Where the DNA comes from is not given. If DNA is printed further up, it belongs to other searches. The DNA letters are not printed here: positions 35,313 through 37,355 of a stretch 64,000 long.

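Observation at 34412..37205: RhuM-family gene tightly followed by a stand-alone OLD-family (ATPase+TOPRIM) nuclease: GajA-like without a GajB helicase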

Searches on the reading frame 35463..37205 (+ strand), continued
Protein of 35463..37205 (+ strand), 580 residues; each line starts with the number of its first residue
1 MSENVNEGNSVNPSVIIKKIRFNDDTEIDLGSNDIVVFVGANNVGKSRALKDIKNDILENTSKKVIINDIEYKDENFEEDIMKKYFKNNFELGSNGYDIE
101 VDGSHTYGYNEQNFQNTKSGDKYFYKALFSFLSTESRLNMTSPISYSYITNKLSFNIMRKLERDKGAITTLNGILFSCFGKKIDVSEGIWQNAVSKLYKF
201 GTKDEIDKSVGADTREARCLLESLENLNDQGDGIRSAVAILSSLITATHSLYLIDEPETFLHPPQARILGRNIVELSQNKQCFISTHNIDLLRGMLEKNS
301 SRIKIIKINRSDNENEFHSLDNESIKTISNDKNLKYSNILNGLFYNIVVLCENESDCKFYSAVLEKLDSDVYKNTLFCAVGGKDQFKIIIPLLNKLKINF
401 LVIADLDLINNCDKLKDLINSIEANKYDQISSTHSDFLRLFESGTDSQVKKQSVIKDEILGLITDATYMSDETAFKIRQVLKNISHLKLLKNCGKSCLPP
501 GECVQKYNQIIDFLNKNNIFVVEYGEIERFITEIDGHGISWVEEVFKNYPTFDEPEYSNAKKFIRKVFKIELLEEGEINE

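Call 56: search_solved_structures(query=A1, max_evalue=0.001)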
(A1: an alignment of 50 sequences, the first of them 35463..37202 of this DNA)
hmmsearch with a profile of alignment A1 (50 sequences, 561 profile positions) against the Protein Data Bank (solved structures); distinct sequences matched with E-value up to 0.001: 13.
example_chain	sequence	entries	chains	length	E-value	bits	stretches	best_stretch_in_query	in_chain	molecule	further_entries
6p74_A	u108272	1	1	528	2.6e-11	46.3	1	233-402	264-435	Putative ATP-dependent endonuclease of the OLD family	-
4yms_J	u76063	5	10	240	1.8e-06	30.3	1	11-79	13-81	ABC-type polar amino acid transport system, ATPase component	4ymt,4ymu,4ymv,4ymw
23or_B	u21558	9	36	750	7.9e-06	28.2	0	25-109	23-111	Retron Eco8 OLD nuclease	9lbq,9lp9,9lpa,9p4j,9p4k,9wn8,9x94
8ee4_A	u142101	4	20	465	9e-06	28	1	236-285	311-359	PtuA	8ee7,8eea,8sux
3c41_J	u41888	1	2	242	1.4e-05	27.4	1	10-77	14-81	Amino acid ABC transporter (ArtP)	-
8ux9_B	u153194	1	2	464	1.5e-05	27.2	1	236-285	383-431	AriA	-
2olj_A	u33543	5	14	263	1.8e-05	27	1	10-77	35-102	Amino acid ABC transporter | protein ArtP | ArtP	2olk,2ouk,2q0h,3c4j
8v45_A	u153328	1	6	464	2e-05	26.9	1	236-285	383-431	AriA antitoxin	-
6c2u_A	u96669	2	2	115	5.8e-05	25.3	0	19-59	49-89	phosphate-loop protein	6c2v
9n69_A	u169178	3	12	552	8e-05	24.9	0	239-286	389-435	AAA family ATPase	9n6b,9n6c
8fed_G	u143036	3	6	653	0.00037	22.7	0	223-286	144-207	ABC transporter, ATP-binding protein,Green fluorescent protein chimera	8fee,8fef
8v46_A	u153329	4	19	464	0.00046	22.4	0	236-285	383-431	AriA antitoxin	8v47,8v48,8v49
9jix_A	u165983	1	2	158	0.00062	21.9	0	27-79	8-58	De Novo Designed ATPase, PL2x4_2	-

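Call 58: search_dna_similar(query=window:35463-37202:+, collection=phages, mode=protein, max_rows=25, max_evalue=0.001)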
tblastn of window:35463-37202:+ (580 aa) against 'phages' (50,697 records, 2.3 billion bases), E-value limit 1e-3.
Records with a match: 1; places in all: 2; records where one place covers at least 80% of the query: 1.
Best place of each record, by identity: <60% 1.
By first word of the organism name: Mycobacterium 1.
By host as written in the record: Mycobacterium abscessus T36 1.
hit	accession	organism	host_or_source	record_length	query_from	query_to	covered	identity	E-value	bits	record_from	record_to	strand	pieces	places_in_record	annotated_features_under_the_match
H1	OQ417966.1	Mycobacterium phage prophiT36-1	Mycobacterium abscessus T36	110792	17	532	89%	24.6%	2e-24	115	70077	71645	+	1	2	90: AAA family ATPase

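Call 59: search_dna_similar(query=window:35463-37202:+, collection=plasmids, mode=protein, max_rows=25, max_evalue=0.00001)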
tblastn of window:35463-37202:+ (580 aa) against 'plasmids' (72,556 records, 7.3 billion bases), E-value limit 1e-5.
Records with a match: 9; places in all: 9; records where one place covers at least 80% of the query: 5.
Best place of each record, by identity: <60% 9.
By first word of the organism name: Streptomyces 3; Lactococcus 2; Bacillus 1; Arthrobacter 1; Paracoccus 1; Weissella 1.
By predicted mobility (MOB-suite, as given by PLSDB): non-mobilizable 6; mobilizable 2; conjugative 1.
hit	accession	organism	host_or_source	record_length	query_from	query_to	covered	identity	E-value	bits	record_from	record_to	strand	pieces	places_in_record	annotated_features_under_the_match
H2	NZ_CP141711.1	Lactococcus garvieae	Micropterus salmoides,cell culture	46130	34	549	89%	26.9%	1e-18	98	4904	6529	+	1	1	ATP-binding protein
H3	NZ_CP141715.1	Lactococcus garvieae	-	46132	34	549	89%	26.9%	1e-18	98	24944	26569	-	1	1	ATP-binding protein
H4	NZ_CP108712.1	Streptomyces sp. NBC_01001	-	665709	24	546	90%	25.8%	8e-38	157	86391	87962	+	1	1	AAA family ATPase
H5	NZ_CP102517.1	Streptomyces yangpuensis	Crocus sativus,pure culture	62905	32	565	92%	24.4%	1e-32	141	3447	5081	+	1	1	AAA family ATPase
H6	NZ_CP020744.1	Bacillus mycoides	whole organism,soil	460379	14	547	92%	23.2%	4e-21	105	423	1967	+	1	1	AAA family ATPase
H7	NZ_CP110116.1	Arthrobacter sp. YA7-1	Solanum lycopersicum,Tomato (Solanum ...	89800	214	574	62%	27.1%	5e-29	130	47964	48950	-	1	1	ATP-binding protein | hypothetical protein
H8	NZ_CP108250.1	Streptomyces sp. NBC_00069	-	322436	224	547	56%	28.5%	6e-30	133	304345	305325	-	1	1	AAA family ATPase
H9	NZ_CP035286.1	Paracoccus versutus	whole organism,soil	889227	28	273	42%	25.5%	1e-7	62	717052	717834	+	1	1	AAA family ATPase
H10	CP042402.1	Weissella hellenica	cell culture,kimchi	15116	226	288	11%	41.4%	4e-6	58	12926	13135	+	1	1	AAA family ATPase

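Call 64: predict_structure(alignment_id=A1)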
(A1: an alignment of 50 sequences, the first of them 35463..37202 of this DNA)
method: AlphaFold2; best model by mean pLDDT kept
length: 580 residues; sequences in the alignment: 50
mean_pLDDT: 89.3   pTM: 0.85
mean pLDDT of the five models: 89.3, 89.0, 88.9, 88.7, 87.5
residues with pLDDT >= 90: 391; 70-90: 154; 50-70: 20; < 50: 15
segments of 3 or more residues with pLDDT < 50: 1-8, 575-580
pLDDT, mean of each block of 10 residues (from residue 1): 41 94 95 95 94 93 89 92 90 85 79 76 90 94 90 90 94 96 93 93 93 86 95 97 93 97 96 95 96 89 92 87 72 72 93 96 96 94 89 87 94 93 95 96 82 84 89 88 79 90 96 97 94 93 97 94 94 47
secondary structure, 60 per line:
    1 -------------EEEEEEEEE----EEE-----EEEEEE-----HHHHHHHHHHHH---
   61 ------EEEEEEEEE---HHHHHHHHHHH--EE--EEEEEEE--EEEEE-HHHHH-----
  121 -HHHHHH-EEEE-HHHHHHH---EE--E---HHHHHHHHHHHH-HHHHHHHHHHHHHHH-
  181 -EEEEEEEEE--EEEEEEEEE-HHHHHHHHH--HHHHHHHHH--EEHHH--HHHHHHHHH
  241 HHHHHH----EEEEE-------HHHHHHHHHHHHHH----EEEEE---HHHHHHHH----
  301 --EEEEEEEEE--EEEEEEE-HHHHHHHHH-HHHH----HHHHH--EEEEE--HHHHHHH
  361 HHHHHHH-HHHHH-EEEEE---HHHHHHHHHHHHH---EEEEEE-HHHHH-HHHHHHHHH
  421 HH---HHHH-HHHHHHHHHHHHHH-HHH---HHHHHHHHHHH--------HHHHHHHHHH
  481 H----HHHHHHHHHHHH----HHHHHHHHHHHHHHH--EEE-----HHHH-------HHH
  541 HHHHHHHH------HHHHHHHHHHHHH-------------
elements in order: E14-22 E27-29 E35-40 H46-57 E67-75 H79-89 E96-102 E105-109 H111-115 H122-127 E129-132 H134-140 H152-163 H165-179 E182-190 E193-201 H203-211 H214-222 H232-246 E251-255 H263-276 E281-285 H289-296 E303-311 E314-320 H322-330 H332-335 H340-344 E347-351 H354-367 H369-373 E375-379 H383-395 E399-404 H406-410 H412-422 H426-429 H431-444 H452-462 H471-481 H486-497 H502-516 E519-521 H527-530 H538-548 H555-567

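Call 67: fold_search(model_id=the predicted structure, library=pdb)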
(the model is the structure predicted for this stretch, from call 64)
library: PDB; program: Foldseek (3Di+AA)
matches with E <= 10: 1276; with E <= 0.001: 140
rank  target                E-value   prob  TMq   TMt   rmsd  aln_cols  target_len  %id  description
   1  6p74                  7.7e-11  1.00  0.35  0.39  15.4       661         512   13  OLD nuclease from Thermus Scotoductus (released 2020-01-29)
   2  9lp9_B                5.0e-10  1.00  0.36  0.30  21.8       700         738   13  The cryo-EM structure of retron Eco8 in a standby state (released 2025-11-19)
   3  9x9b_B                7.8e-10  1.00  0.36  0.29  19.8       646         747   13  Retron-Eco8 complex with ATP-Mg2+ (released 2026-03-04)
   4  9p4j_A                1.1e-09  1.00  0.37  0.30  21.5       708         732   12  The structure of Retron Eco8 in Apo state (released 2025-11-12)
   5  9lpa_B                1.6e-09  1.00  0.40  0.32  18.5       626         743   14  The cryo-EM structure of retron Eco8 in an active state (released 2025-11-19)
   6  8sm3_A                2.5e-09  1.00  0.38  0.40  15.2       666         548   15  Structure of Bacillus cereus VD045 Gabija GajA-GajB Complex (released 2023-11-22)
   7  9x94_J                3.9e-09  1.00  0.35  0.28  19.7       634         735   13  Apo Retron-Eco8 complex (released 2026-03-18)
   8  9x94_F                5.3e-09  1.00  0.36  0.30  21.4       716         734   14  Apo Retron-Eco8 complex (released 2026-03-18)
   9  8wy5_A                1.8e-08  1.00  0.35  0.45  17.4       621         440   14  Structure of Gabija GajA in complex with DNA (released 2024-02-28)
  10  8u7i_A                2.7e-08  1.00  0.38  0.36  17.1       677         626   14  Structure of the phage immune evasion protein Gad1 bound to the Gabija GajAB complex (released 2023-11-22)
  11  8x5i_D                4.3e-08  1.00  0.38  0.39  16.0       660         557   14  Structure of ATP/Mg2+ bound Gabija GajA (released 2024-02-28)
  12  8x5i_A                4.8e-08  1.00  0.30  0.35  17.1       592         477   14  Structure of ATP/Mg2+ bound Gabija GajA (released 2024-02-28)
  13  8x5i_C                5.5e-08  1.00  0.34  0.40  18.0       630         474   14  Structure of ATP/Mg2+ bound Gabija GajA (released 2024-02-28)
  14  8jq9_A                5.8e-08  1.00  0.32  0.39  18.5       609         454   16  Structure of Gabija GajA (released 2024-02-28)
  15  8tjy_A                6.8e-08  1.00  0.33  0.39  18.2       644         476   14  Structure of Gabija AB complex (released 2024-04-24)
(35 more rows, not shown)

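Call 79: list_cluster_members(proteins=[P0001, P0004, P0002, P0012, P0061])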
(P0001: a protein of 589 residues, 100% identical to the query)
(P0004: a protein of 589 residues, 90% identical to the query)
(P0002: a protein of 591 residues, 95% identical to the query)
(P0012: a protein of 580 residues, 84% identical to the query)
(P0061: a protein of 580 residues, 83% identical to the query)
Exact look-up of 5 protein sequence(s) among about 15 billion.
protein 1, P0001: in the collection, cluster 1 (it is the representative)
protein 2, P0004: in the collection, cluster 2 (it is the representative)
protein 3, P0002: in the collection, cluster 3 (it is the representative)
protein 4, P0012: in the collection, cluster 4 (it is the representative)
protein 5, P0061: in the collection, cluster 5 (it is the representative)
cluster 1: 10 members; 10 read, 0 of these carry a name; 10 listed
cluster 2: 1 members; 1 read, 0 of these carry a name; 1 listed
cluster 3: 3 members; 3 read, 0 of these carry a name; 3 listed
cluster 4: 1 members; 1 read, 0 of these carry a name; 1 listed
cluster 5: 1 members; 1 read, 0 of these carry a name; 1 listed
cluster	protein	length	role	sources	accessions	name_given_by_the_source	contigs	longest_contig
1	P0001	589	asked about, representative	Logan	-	-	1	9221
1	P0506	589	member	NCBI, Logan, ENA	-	-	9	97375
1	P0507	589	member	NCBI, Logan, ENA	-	-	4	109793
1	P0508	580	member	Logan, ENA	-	-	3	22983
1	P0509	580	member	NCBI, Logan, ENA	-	-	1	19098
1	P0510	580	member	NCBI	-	-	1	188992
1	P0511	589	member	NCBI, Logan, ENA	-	-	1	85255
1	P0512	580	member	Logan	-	-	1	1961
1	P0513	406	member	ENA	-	-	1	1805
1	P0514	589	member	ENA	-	-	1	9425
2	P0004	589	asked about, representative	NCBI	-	-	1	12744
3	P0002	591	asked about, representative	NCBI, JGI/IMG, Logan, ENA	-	-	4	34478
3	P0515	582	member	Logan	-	-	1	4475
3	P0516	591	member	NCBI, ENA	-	-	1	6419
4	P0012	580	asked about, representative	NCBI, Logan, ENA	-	-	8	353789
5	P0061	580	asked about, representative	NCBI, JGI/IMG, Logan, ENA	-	-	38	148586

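Call 80: find_encoding_contigs(protein=P0510, flank=6000, max_places=2)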
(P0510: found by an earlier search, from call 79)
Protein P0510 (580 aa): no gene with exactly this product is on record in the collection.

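Call 81: find_encoding_contigs(protein=P0506, flank=6000, max_places=6)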
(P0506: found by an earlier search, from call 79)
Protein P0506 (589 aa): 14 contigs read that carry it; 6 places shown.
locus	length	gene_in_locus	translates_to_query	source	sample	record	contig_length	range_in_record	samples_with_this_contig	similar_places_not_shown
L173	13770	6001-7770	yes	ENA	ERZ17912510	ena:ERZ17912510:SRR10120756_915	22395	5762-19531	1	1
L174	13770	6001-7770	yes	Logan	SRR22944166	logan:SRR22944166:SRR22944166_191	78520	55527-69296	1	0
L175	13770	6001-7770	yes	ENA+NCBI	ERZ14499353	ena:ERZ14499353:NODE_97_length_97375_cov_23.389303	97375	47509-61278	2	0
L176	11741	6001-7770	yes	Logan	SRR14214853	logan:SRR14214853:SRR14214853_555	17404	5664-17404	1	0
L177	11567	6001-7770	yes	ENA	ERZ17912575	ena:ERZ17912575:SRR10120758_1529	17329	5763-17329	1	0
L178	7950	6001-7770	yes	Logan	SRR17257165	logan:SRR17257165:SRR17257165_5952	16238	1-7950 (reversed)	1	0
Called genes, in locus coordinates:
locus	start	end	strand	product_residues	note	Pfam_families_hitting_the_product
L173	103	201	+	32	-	-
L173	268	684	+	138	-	PF03167:UDG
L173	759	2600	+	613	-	PF03235:GmrSD_N, PF07510:GmrSD_C (faint)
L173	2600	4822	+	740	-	PF03235:GmrSD_N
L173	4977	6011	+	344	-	PF13310:Virulence_RhuM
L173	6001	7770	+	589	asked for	PF13175:AAA_15, PF13304:AAA_21, PF20469:OLD-like_TOPRIM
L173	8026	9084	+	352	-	PF17761:DUF1016_N, PF06250:YhcG_C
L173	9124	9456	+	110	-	PF21757:DUF6870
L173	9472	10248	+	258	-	PF00702:Hydrolase, PF05116:S6PP, PF08282:Hydrolase_3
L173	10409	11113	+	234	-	PF02498:Bro-N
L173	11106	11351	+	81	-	-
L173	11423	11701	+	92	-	PF21757:DUF6870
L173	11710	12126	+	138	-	-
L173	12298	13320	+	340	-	PF13310:Virulence_RhuM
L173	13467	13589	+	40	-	PF21757:DUF6870 (weak)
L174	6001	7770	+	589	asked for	PF13175:AAA_15, PF13304:AAA_21, PF20469:OLD-like_TOPRIM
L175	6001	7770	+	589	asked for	PF13175:AAA_15, PF13304:AAA_21, PF20469:OLD-like_TOPRIM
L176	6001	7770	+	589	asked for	PF13175:AAA_15, PF13304:AAA_21, PF20469:OLD-like_TOPRIM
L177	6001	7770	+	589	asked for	PF13175:AAA_15, PF13304:AAA_21, PF20469:OLD-like_TOPRIM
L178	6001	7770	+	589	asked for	PF13175:AAA_15, PF13304:AAA_21, PF20469:OLD-like_TOPRIM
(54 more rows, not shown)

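Call 93: search_protein_families(library=phrogs, proteins=[window:35463-37202:+], max_evalue=0.001)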
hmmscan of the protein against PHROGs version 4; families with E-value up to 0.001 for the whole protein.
window:35463-37202:+ (580 aa): 3 families
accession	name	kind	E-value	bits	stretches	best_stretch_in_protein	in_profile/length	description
phrog_4747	-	unknown function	8.7e-18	65.7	1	215-419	291-515/610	-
phrog_8066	-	unknown function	3.7e-07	30.4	1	20-323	175-455/522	-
phrog_293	-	moron, auxiliary metabolic gene and host takeover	0.00074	18.6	0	16-99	438-521/1058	ABC transporter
